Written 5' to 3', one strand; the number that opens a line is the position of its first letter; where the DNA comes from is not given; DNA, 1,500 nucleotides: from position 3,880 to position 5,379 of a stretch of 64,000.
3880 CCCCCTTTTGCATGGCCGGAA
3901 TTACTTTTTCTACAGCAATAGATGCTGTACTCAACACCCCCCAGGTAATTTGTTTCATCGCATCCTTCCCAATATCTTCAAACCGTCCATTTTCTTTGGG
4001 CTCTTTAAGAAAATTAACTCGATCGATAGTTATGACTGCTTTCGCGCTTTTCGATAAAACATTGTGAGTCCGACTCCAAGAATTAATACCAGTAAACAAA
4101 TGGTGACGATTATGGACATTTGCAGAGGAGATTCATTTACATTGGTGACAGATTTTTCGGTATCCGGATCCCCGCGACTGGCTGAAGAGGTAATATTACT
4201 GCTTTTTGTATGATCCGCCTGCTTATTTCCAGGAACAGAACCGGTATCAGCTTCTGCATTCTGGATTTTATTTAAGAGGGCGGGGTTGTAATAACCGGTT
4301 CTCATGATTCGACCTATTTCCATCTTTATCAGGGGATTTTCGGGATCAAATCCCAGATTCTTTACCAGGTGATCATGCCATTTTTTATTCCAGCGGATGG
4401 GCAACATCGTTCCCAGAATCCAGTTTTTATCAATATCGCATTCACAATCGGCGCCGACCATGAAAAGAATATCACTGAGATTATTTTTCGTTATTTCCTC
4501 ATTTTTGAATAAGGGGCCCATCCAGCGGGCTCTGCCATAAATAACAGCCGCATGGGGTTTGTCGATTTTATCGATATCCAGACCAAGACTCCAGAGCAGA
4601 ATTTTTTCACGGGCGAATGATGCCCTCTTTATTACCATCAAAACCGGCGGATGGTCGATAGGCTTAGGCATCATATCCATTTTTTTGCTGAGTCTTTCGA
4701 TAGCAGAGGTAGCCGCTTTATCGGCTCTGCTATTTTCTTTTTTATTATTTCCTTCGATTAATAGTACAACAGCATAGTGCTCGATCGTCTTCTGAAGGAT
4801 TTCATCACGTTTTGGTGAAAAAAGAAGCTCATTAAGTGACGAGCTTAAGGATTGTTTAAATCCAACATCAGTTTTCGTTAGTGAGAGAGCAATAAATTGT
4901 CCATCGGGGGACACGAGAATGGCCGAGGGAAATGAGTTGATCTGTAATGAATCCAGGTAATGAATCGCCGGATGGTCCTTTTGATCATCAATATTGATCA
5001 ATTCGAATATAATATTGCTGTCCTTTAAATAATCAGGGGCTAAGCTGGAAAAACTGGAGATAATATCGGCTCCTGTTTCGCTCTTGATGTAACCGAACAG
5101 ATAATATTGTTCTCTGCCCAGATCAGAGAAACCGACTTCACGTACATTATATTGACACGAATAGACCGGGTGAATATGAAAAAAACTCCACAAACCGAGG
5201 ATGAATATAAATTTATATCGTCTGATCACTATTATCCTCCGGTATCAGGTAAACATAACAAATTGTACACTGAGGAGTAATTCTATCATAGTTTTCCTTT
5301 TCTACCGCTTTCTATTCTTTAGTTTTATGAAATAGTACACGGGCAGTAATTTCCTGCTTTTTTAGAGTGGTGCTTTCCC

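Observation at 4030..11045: Operon coupling a 1265-aa PQQ-propeller/PA14 lipoprotein and a bitopic unknown protein to a LolCDE/MacB-type ABC pair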

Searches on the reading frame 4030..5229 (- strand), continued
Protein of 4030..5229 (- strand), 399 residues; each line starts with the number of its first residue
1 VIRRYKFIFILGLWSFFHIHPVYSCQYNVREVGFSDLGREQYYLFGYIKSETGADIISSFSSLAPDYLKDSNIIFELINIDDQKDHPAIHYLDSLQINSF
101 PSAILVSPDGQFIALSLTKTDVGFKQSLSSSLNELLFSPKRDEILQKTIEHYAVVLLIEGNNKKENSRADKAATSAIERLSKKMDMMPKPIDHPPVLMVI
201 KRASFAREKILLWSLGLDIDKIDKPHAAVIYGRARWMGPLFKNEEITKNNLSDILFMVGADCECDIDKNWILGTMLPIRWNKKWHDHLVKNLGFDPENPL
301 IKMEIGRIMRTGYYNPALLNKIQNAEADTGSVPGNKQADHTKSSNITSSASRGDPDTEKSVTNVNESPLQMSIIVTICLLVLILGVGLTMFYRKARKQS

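Call 72: search_protein_families(library=padloc, proteins=[window:4030-5229:-], max_evalue=0.001)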
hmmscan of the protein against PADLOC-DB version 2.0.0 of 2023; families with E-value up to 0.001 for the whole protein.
window:4030-5229:- (399 aa): 0 families

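Call 76: search_protein_families(library=pfam, proteins=[L035:11205-12443:-, L035:12467-13129:-, L035:13761-15062:-, L035:16446-17954:-, L035:5245-6468:-, L027:15184-16617:+, L027:16614-17234:+, L027:17231-18796:+, L027:4233-5555:+, L027:1840-4455:+], max_evalue=0.00001)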
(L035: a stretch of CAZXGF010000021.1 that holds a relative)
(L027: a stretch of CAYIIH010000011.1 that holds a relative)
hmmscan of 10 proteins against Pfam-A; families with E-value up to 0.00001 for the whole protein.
L035:11205-12443:- (412 aa): 2 families
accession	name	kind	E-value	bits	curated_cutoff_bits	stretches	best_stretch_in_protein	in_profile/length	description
PF22725.1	GFO_IDH_MocA_C3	-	2.1e-12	47.5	27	1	186-318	1-123/124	GFO/IDH/MocA C-terminal domain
PF01408.29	GFO_IDH_MocA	-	1.5e-10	42.3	24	1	53-170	2-115/120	Oxidoreductase family, NAD-binding Rossmann fold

L035:12467-13129:- (220 aa): 0 families

L035:13761-15062:- (433 aa): 6 families
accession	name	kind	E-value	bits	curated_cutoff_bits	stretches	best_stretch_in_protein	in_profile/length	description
PF13304.12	AAA_21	-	8.1e-37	128.3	27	2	270-379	220-303/304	AAA domain, putative AbiEii toxin, Type IV TA system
PF13175.12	AAA_15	-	7.2e-18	65.8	32.1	2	1-48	1-50/374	AAA ATPase domain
PF02463.25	SMC_N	-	1.8e-10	41.1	40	0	324-383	147-206/220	RecF/RecN/SMC N terminal domain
PF11398.14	DUF2813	-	3.4e-10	40.3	21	0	331-401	279-347/372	Protein of unknown function (DUF2813)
PF13476.12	AAA_23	-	8.2e-07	30.3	27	1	4-43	1-41/201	AAA domain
PF13555.12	AAA_29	-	2.6e-06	27.5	27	1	17-55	18-57/61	P-loop containing region of AAA domain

L035:16446-17954:- (502 aa): 2 families
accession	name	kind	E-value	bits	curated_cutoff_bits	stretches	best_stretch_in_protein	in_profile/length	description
PF00005.33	ABC_tran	-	2.9e-53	180.6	25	2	21-173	1-137/137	ABC transporter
PF13304.12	AAA_21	-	1.6e-11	45.3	27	0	33-54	1-22/304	AAA domain, putative AbiEii toxin, Type IV TA system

L035:5245-6468:- (407 aa): 2 families
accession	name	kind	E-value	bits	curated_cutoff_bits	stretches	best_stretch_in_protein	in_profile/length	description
PF00072.30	Response_reg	-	4.1e-26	91.8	30.2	1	15-123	1-110/111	Response regulator receiver domain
PF02518.31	HATPase_c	-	6.7e-20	72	26.4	1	276-403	3-109/111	Histidine kinase-, DNA gyrase B-, and HSP90-like ATPase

L027:15184-16617:+ (477 aa): 6 families
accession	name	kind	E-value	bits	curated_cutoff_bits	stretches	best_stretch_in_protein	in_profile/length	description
PF12002.13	MgsA_C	-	6e-70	234.9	27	1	296-459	1-167/167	MgsA AAA+ ATPase C terminal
PF16193.11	AAA_assoc_2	-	3e-29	101.5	34.3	1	216-295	3-81/81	AAA C-terminal domain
PF05496.18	RuvB_N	-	5.5e-17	62.4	27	1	47-165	1-115/159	Holliday junction DNA helicase RuvB P-loop domain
PF00004.35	AAA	-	9.7e-17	62.1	21.2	1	80-191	1-129/131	ATPase family associated with various cellular activities (AAA)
PF07728.20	AAA_5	-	5.5e-07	30.1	22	1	80-158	2-90/139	AAA domain (dynein-related subfamily)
PF13191.12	AAA_16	-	1.7e-06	29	32.6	0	70-102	14-49/167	AAA ATPase domain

L027:16614-17234:+ (206 aa): 1 family
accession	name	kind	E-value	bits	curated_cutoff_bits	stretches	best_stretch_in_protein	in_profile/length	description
PF01812.26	5-FTHF_cyc-lig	-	6.8e-40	137.4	27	1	16-193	1-186/186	5-formyltetrahydrofolate cyclo-ligase family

L027:17231-18796:+ (521 aa): 3 families
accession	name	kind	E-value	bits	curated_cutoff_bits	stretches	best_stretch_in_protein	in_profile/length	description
PF12072.13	RNase_Y_N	-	1.2e-33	116.7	32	1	13-205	8-200/201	RNase Y N-terminal region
PF01966.28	HD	-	6e-17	62.4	22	1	338-429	2-115/116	HD domain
PF00013.35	KH_1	-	3.2e-07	30.4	21.5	1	222-271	10-64/66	KH domain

L027:4233-5555:+ (440 aa): 0 families

L027:1840-4455:+ (871 aa): 1 family
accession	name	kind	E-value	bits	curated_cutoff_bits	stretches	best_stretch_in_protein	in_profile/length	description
PF20245.3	DUF6600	-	1.3e-31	109.2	27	1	233-334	2-101/102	Family of unknown function (DUF6600)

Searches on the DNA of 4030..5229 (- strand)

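Call 78: search_rna_families(sources=[L002, L011, L012, L018, L020, L025, L028], threshold=gathering)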
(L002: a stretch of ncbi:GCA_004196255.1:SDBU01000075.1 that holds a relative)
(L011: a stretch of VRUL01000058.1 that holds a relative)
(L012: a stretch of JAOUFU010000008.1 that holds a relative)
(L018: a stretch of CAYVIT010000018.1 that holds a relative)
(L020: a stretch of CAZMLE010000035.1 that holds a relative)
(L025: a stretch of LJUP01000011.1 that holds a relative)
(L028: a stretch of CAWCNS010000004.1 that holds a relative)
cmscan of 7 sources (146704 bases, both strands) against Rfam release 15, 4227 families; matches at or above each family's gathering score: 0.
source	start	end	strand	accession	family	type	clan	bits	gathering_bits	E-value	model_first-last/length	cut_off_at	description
